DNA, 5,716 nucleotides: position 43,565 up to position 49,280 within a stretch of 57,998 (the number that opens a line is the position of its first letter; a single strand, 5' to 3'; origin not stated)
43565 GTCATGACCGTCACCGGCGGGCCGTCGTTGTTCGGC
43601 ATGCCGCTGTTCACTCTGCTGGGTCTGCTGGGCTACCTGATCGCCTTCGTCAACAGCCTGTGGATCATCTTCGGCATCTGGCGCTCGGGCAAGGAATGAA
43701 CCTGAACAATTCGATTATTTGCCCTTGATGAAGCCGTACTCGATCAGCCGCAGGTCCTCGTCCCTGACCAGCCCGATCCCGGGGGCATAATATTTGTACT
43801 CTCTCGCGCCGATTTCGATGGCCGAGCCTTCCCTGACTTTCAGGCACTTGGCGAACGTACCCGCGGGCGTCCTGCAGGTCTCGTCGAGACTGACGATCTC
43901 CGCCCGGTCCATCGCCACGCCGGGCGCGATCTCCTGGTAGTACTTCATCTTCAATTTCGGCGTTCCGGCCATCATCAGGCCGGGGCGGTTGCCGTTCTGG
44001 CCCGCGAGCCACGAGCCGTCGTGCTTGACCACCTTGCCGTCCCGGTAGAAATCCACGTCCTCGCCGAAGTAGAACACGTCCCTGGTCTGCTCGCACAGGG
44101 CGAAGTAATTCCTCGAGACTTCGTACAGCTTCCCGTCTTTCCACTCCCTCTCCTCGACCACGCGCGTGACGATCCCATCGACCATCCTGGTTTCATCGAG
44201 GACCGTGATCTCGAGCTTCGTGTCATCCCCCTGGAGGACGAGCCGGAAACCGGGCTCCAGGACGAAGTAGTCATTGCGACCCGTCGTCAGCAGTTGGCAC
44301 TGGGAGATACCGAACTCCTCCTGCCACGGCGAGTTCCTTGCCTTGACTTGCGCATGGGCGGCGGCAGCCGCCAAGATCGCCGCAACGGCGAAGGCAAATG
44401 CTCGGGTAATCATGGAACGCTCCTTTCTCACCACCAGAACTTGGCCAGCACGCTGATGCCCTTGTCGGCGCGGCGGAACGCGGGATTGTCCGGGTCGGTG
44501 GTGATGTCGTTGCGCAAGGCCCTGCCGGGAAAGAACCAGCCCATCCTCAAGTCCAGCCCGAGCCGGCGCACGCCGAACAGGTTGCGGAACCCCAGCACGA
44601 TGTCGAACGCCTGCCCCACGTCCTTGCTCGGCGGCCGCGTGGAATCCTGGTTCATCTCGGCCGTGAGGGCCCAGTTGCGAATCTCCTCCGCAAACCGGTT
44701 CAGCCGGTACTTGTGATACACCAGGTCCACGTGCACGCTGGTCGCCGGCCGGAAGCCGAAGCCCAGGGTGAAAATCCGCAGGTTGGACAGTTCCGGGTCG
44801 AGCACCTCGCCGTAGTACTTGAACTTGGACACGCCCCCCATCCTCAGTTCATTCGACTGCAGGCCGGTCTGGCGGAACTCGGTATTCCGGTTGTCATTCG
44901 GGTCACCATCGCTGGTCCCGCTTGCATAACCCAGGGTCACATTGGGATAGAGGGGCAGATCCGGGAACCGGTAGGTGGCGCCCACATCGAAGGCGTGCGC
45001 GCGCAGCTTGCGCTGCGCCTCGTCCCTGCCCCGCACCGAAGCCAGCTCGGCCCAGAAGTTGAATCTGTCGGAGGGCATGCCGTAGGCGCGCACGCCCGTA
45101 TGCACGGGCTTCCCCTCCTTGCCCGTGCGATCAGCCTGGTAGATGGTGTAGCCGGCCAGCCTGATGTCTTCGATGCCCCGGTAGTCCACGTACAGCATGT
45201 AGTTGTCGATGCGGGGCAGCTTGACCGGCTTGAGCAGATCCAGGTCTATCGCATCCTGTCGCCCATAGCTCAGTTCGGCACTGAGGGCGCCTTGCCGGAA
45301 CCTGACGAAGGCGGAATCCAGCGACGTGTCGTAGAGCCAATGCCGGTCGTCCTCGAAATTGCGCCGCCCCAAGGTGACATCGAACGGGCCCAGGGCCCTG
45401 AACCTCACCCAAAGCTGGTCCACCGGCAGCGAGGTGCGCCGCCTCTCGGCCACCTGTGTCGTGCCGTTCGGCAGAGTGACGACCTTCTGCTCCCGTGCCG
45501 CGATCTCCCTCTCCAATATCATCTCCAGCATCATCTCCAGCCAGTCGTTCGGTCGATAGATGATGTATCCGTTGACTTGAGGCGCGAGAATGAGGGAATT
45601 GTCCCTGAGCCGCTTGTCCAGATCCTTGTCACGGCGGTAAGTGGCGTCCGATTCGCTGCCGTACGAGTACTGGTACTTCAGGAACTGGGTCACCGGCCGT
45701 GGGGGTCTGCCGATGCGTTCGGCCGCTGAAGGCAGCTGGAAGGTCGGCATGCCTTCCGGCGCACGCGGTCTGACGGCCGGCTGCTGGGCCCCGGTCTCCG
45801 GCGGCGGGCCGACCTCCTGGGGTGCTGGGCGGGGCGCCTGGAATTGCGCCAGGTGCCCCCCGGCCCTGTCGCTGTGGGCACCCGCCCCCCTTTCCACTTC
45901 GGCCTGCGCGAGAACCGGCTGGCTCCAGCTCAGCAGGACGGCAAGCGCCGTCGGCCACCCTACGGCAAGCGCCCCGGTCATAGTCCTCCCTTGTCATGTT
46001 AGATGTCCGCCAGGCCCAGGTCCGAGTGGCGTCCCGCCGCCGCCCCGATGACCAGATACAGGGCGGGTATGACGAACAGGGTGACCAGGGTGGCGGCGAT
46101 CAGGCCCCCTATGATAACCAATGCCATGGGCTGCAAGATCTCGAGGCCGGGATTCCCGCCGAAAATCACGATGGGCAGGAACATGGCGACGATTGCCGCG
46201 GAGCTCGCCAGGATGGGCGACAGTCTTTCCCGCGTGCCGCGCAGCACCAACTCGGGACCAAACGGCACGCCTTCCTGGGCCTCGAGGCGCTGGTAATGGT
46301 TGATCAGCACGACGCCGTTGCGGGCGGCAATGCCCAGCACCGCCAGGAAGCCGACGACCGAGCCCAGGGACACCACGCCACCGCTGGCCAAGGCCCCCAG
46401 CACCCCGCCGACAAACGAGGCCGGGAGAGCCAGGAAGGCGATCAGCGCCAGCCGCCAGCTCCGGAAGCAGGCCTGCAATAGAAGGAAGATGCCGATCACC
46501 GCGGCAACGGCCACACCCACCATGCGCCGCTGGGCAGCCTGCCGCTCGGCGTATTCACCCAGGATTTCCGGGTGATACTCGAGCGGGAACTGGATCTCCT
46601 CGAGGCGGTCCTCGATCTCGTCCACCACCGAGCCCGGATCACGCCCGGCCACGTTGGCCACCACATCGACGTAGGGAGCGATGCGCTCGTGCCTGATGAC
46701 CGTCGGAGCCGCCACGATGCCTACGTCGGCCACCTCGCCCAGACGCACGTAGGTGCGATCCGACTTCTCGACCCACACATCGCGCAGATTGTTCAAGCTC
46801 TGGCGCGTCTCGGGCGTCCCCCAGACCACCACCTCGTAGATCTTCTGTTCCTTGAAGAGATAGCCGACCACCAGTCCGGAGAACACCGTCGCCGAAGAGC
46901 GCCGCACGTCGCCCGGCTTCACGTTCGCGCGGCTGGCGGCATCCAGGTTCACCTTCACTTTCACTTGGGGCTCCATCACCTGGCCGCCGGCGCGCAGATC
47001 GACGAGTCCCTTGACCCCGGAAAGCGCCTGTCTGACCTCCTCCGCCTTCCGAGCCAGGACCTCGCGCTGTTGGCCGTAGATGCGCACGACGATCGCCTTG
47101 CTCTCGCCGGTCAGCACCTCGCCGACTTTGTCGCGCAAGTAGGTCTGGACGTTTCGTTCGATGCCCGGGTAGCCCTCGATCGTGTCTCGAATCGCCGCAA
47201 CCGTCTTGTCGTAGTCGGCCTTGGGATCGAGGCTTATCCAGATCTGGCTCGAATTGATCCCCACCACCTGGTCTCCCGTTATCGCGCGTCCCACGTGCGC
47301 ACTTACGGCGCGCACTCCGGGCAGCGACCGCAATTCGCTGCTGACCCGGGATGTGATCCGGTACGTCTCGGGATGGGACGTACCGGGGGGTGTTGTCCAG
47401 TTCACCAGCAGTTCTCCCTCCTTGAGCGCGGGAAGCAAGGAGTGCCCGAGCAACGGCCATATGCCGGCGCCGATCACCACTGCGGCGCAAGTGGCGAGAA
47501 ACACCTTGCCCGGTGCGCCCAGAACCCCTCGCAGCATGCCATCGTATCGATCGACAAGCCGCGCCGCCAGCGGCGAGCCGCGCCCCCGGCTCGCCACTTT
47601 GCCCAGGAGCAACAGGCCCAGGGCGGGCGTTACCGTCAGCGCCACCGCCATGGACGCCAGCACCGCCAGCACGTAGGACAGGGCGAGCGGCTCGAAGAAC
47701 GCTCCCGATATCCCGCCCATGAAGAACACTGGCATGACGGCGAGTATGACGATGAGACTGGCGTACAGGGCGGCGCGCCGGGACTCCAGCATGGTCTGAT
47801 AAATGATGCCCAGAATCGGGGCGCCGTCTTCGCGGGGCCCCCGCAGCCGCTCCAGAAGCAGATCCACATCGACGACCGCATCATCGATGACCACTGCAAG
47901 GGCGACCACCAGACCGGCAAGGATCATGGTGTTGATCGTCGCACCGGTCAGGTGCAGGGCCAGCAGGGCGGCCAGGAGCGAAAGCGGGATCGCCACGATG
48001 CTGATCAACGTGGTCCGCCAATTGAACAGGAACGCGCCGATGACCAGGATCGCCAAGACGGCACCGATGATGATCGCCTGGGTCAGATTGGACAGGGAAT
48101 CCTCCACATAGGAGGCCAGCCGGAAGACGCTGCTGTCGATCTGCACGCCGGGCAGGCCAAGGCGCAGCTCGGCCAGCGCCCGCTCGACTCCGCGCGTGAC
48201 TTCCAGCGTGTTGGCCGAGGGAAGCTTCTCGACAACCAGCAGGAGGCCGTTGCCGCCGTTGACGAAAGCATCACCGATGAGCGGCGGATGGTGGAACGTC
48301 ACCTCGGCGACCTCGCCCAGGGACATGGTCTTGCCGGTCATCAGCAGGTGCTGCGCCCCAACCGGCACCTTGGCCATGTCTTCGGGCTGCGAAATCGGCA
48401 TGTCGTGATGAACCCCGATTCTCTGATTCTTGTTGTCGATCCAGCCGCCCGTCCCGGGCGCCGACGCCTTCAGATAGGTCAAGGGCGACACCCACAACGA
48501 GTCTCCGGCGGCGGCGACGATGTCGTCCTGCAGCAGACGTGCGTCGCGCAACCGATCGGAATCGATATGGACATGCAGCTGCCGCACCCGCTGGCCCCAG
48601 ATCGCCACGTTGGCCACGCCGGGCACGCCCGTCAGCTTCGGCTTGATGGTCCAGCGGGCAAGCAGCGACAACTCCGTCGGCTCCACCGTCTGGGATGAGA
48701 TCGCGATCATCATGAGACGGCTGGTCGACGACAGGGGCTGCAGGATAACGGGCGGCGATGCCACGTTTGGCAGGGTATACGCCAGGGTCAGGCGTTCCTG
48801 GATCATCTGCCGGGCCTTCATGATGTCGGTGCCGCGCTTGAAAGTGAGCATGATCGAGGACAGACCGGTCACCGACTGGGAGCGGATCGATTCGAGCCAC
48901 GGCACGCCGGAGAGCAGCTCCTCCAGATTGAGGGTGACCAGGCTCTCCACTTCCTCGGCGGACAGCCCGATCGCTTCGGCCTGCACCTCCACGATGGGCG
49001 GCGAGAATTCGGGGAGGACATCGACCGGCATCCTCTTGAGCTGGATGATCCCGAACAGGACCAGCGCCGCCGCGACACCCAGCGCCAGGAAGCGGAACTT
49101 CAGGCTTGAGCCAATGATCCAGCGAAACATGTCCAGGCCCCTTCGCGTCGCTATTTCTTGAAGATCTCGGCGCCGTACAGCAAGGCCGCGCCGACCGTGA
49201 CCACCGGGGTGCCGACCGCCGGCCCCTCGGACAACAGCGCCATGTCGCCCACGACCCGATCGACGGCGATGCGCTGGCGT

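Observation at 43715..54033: Six-gene envelope cluster: two paralogous RND pumps, one atypical adaptor, an AlgE-like barrel and two secreted unknowns, with no TolC-family channel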

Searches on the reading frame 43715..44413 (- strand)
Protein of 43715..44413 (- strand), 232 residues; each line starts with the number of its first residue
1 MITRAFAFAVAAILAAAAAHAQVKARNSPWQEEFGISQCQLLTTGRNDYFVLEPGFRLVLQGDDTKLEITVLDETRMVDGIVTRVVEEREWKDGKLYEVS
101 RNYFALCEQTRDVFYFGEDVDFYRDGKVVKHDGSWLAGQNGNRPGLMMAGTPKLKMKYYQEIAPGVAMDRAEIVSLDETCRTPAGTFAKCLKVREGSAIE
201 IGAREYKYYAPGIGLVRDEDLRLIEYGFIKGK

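Call 4: search_protein_families(library=pfam, proteins=[window:43715-44413:-], max_evalue=0.01)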
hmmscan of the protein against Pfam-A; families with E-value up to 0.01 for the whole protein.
window:43715-44413:- (232 aa): 1 family
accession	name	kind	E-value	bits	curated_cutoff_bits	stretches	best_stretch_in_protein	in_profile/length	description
PF21347.3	DUF3108_like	-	3.3e-06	27.6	27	1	174-220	136-186/199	DUF3108-like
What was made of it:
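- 43715..44413 (-): G6: a 232-aa secreted protein with four invariant Cys residues, DUF3108-like, and very highly conserved. It is a putative periplasmic ligand carrier. PF21347 at 27.6 bits against a cut-off of 27 (call 4).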

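Call 5: search_protein_families(library=ncbifam, proteins=[window:43715-44413:-], max_evalue=0.01)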
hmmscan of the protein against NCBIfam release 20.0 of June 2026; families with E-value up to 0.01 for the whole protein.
window:43715-44413:- (232 aa): 0 families

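Call 39: search_protein_families(library=pfam, proteins=[window:43715-44413:-], max_evalue=10)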
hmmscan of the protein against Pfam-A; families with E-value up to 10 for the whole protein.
window:43715-44413:- (232 aa): 1 family
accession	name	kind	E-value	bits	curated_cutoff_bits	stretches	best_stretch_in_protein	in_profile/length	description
PF21347.3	DUF3108_like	-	3.3e-06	27.6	27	1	174-220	136-186/199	DUF3108-like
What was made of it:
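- On Periplasmic adaptor / membrane fusion protein (RND_mfp TIGR01730; HlyD_D23): There is no Pfam hit (calls 4, 39).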

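Call 43: search_solved_structures(query=A3, max_evalue=10, show_alignments=1)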
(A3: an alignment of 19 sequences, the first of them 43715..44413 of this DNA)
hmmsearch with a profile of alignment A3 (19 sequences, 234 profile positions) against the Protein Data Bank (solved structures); distinct sequences matched with E-value up to 10: 4.
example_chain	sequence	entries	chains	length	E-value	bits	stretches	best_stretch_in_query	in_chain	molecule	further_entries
3fzx_A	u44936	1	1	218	0.00065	22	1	174-223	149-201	Putative exported protein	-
4fvs_A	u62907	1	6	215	0.017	17.4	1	169-222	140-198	putative lipoprotein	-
3fiq_A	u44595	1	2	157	0.78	11.9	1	60-129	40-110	Odorant-binding protein 1F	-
4y9v_A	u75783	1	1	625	1.1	11.4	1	72-129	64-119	Particle-associated lyase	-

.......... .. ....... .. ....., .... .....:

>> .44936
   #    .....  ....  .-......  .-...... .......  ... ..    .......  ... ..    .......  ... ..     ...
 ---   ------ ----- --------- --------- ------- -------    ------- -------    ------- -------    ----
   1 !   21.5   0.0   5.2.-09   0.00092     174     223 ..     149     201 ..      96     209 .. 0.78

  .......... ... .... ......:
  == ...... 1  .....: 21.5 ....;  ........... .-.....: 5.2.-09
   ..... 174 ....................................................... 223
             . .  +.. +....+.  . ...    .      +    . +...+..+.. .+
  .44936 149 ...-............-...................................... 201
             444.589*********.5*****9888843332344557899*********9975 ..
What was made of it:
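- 43715..44413 (-): A profile hit to PDB 3FZX 'putative exported protein' has E = 6.5e-4 (call 43).
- On DUF3108_like (PF21347): A profile hit to PDB 3FZX has E = 6.5e-4 (call 43).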

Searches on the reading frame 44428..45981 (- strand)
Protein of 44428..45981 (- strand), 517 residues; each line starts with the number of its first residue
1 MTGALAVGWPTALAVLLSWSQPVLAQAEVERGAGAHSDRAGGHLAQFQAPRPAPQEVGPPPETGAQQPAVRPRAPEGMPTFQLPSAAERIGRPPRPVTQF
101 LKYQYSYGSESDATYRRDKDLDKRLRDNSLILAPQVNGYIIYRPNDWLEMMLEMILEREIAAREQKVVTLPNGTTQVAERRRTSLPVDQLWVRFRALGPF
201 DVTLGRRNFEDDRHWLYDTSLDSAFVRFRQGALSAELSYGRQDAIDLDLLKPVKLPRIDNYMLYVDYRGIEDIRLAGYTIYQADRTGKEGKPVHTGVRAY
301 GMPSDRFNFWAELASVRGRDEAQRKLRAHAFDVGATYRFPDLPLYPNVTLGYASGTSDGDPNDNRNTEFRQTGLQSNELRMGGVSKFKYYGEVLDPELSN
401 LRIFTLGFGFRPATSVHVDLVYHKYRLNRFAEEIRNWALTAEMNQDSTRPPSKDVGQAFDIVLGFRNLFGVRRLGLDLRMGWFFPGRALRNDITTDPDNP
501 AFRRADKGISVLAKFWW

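Call 4: search_protein_families(library=pfam, proteins=[window:44428-45981:-], max_evalue=0.01)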
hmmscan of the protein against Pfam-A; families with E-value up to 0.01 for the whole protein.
window:44428-45981:- (517 aa): 1 family
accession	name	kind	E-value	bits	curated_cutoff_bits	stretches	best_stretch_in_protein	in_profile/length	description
PF13372.12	Alginate_exp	-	3.4e-66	224.1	25.2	1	101-492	9-384/395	Alginate export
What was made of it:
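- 44428..45981 (-): G5: a 517-aa outer-membrane beta-barrel of the Alginate_exp (AlgE) family. Its hypervariable Pro-rich N-terminal extension contains a conserved FQLP motif. PF13372 at E = 3e-66, 224 bits, covering profile positions 9-384 of 395 (call 4).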

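Call 5: search_protein_families(library=ncbifam, proteins=[window:44428-45981:-], max_evalue=0.01)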
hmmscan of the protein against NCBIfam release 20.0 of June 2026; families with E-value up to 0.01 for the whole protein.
window:44428-45981:- (517 aa): 0 families

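Call 22: search_solved_structures(query=window:44428-45981:-, max_evalue=1, show_alignments=1)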
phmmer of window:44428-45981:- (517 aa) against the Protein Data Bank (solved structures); distinct sequences matched with E-value up to 1: 3.
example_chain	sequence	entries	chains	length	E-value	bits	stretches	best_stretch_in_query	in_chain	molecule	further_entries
4afk_A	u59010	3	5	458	3.8e-08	35.7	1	328-463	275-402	ALGINATE PRODUCTION PROTEIN ALGE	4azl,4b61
3rbh_A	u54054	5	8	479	4.3e-08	35.6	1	328-463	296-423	Alginate production protein AlgE | Alginate biosynthesis protein AlgE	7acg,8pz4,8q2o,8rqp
4xnk_A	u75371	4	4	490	4.6e-08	35.5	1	328-463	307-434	Alginate production protein AlgE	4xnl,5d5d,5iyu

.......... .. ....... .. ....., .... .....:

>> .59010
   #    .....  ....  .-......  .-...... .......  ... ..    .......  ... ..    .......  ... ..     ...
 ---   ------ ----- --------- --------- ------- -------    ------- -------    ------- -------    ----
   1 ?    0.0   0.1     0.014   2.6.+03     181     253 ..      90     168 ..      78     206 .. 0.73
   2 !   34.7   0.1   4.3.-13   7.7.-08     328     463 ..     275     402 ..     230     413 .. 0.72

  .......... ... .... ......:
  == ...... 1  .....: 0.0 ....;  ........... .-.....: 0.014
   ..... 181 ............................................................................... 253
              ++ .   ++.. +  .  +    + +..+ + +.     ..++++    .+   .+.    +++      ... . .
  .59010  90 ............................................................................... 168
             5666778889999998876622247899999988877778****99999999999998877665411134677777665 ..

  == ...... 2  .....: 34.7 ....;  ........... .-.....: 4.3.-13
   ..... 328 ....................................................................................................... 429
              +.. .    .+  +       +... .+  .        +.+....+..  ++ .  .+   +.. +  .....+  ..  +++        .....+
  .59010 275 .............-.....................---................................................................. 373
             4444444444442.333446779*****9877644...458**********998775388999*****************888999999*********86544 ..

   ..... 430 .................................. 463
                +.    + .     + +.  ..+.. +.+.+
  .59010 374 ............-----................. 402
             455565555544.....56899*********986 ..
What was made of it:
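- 44428..45981 (-): AlgE is the only real PDB relative (E = 4e-8, call 22).
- Closest known: AlgE, the alginate export porin of Pseudomonas. Same: G5 is a confident PF13372 member, and AlgE is its only real PDB relative (calls 4, 22).
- The closest characterised relative of the barrel exports alginate (calls 4, 22).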

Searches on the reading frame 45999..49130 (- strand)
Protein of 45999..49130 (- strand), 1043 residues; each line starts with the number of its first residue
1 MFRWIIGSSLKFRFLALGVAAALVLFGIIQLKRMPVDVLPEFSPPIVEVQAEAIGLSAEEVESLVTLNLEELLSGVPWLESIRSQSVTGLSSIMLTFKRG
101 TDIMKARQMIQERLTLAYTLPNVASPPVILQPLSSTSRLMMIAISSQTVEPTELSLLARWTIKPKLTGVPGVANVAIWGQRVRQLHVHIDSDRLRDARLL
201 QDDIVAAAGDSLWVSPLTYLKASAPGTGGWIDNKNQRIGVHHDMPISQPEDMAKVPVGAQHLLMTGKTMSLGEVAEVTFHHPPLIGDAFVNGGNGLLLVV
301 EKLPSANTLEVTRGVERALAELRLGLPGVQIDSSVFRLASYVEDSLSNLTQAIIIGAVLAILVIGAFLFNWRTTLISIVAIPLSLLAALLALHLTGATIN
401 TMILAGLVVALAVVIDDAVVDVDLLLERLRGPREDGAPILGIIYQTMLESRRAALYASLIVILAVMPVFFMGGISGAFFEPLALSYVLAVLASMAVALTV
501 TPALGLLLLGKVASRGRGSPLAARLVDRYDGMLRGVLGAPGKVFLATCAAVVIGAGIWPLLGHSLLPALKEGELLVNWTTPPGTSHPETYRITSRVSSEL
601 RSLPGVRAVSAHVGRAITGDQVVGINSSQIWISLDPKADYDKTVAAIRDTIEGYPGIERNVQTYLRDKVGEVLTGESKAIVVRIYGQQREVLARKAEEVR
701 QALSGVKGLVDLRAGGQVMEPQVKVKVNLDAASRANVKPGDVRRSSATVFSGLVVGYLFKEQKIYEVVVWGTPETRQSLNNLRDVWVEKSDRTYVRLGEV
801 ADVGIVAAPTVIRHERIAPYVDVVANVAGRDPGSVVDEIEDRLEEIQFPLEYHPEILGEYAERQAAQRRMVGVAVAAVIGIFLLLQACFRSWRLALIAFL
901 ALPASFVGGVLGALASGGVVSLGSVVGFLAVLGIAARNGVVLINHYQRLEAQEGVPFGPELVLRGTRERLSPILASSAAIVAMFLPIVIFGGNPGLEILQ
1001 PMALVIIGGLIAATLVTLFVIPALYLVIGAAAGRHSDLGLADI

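Call 4: search_protein_families(library=pfam, proteins=[window:45999-49130:-], max_evalue=0.01)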
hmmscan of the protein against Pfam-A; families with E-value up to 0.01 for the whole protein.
window:45999-49130:- (1043 aa): 2 families
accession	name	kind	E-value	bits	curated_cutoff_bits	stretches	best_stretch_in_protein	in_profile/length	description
PF00873.25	ACR_tran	-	2.9e-193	644.8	28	1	9-1028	5-1020/1021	AcrB/AcrD/AcrF family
PF02355.23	SecD_SecF_C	-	4.2e-11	43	20.5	2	863-1028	27-186/189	Protein export membrane protein SecD/SecF, C-terminal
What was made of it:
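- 45999..49130 (-): RND2: a 1043-aa paralogous RND permease. It keeps the TM4 Asp-Asp pair and the TM10 Arg, but the periplasmic ligand positions are degenerate (N578, Q622, S628, Q630, V755). ACR_tran at 645 bits (call 4).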

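Call 5: search_protein_families(library=ncbifam, proteins=[window:45999-49130:-], max_evalue=0.01)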
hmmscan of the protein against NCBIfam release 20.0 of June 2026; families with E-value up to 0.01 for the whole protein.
window:45999-49130:- (1043 aa): 17 families
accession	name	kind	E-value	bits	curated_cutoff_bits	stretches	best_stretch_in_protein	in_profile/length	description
TIGR00914.1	2A0601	subfamily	2.4e-144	482.5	701.45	1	1-1028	1-1035/1051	CusA/CzcA family heavy metal efflux RND transporter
NF033617.1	RND_permease_2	subfamily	8.1e-135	451.1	1250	1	15-1028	10-1007/1009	multidrug efflux RND transporter permease subunit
NF000282.2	RND_permease_1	subfamily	9.4e-113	378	1250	1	15-1028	10-1027/1029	multidrug efflux RND transporter permease subunit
TIGR00915.1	2A0602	subfamily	3.8e-97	326.3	940.35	1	18-1029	14-1029/1050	efflux RND transporter permease subunit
NF007905.0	PRK10614.1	equivalog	4.9e-72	243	1774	1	19-1029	17-1009/1025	multidrug efflux RND transporter permease subunit MdtC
NF007798.0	PRK10503.1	equivalog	3.4e-70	236.8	1584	1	21-1029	28-1023/1040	MdtB/MuxB family multidrug efflux RND transporter permease subunit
NF007131.0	PRK09577.1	equivalog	1.2e-68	231.8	1768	1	16-1030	12-1024/1045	multidrug efflux RND transporter permease subunit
NF007842.1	PRK10555.1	equivalog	1.2e-61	208.7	1854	1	16-1028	12-1026/1036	multidrug efflux RND transporter permease AcrD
NF011706.2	PRK15127.1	equivalog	1.7e-55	188.4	2150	1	16-1033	12-1034/1049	multidrug efflux RND transporter permease subunit AcrB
NF000037.1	RND_perm_OqxB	exception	1.5e-54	185.2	2200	1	22-1029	20-1035/1050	multidrug efflux RND transporter permease subunit OqxB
NF007133.0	PRK09579.1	equivalog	4.1e-54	183.6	1763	1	14-1032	12-1006/1017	multidrug efflux RND transporter permease subunit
TIGR00966.2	transloc_SecF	equivalog_domain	1.1e-09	38.2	160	2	864-1027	121-278/279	protein translocase subunit SecF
NF009583.0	PRK13024.1-3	subfamily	1.4e-08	33.2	721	2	836-1033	546-738/755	protein translocase subunit SecDF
TIGR00916.1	2A0604s01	subfamily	1.4e-07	31.3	148.6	1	345-497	86-230/231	SecD/SecF family protein translocase subunit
NF046001.1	SecDF_plasm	equivalog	0.00057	18.1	500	1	351-497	684-839/878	protein translocase subunit SecDF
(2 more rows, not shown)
